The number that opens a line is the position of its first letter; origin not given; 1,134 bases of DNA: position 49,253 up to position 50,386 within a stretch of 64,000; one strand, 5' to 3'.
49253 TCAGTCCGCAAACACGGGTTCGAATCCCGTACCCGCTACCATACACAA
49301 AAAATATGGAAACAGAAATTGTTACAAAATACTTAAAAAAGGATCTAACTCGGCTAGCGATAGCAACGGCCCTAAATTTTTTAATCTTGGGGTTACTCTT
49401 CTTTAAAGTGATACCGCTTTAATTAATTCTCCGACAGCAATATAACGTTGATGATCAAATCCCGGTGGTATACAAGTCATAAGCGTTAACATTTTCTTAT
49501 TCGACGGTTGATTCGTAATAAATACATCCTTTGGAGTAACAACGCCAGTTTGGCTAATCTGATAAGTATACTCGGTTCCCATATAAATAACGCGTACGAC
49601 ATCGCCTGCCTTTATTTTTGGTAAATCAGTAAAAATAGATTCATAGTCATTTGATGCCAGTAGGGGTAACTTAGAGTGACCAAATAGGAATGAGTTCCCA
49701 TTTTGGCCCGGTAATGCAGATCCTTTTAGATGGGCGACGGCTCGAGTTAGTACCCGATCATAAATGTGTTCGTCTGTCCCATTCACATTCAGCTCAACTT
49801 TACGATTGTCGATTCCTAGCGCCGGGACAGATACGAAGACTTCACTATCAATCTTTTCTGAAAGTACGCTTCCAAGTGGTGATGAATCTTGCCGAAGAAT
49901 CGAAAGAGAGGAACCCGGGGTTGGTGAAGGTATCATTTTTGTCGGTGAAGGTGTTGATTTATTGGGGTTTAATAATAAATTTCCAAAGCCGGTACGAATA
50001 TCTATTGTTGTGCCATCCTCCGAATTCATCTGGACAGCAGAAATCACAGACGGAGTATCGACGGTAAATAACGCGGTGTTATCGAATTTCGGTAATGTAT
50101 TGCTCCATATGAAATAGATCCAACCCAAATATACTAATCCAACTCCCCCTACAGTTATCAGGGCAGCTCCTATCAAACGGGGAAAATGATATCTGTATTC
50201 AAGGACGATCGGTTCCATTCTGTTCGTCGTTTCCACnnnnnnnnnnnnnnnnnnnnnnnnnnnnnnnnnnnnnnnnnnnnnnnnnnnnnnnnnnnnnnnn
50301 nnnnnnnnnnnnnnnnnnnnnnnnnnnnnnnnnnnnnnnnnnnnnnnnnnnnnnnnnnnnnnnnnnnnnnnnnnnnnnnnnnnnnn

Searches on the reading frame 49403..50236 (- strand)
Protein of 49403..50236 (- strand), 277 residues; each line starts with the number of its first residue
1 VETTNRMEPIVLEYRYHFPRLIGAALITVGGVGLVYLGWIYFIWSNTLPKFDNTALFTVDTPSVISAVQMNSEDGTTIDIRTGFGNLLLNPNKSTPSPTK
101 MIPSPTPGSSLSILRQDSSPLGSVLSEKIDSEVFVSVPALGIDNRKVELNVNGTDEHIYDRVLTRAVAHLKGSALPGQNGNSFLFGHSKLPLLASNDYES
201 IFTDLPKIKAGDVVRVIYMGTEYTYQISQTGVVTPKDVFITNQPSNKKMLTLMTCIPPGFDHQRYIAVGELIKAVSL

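Call 3: search_protein_families(library=pfam, proteins=[window:49403-50236:-], max_evalue=1)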
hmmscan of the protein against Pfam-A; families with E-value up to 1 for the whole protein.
window:49403-50236:- (277 aa): 1 family
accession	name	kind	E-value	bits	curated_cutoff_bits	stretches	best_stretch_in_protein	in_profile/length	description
PF04203.18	Sortase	-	5.8e-22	78.2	26.6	1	138-271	4-124/125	Sortase domain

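Call 4: search_protein_families(library=ncbifam, proteins=[window:49403-50236:-], max_evalue=1)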
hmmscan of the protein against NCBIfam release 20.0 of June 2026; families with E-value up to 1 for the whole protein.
window:49403-50236:- (277 aa): 7 families
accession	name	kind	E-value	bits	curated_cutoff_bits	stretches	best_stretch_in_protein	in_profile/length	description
NF033745.1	class_C_sortase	subfamily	9.6e-19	68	160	1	159-269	112-218/220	class C sortase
TIGR01076.1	sortase_fam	subfamily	5.6e-17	61.8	39.35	1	151-273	15-129/136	sortase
NF058671.1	sortase_SrtD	exception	1.5e-14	54.1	140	1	148-267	75-183/187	class D sortase, LPxTATN-specific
NF033747.1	class_E_sortase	subfamily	5.5e-14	52.5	160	1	134-273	73-207/211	class E sortase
NF033746.1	class_D_sortase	subfamily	9.6e-14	51.4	165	1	151-271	25-133/135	class D sortase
TIGR03784.1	marine_sortase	equivalog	3.3e-06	26.8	158.25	1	163-257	74-158/174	class GN sortase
NF033748.1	class_F_sortase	subfamily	3.8e-06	26.6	166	1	134-256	13-134/155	class F sortase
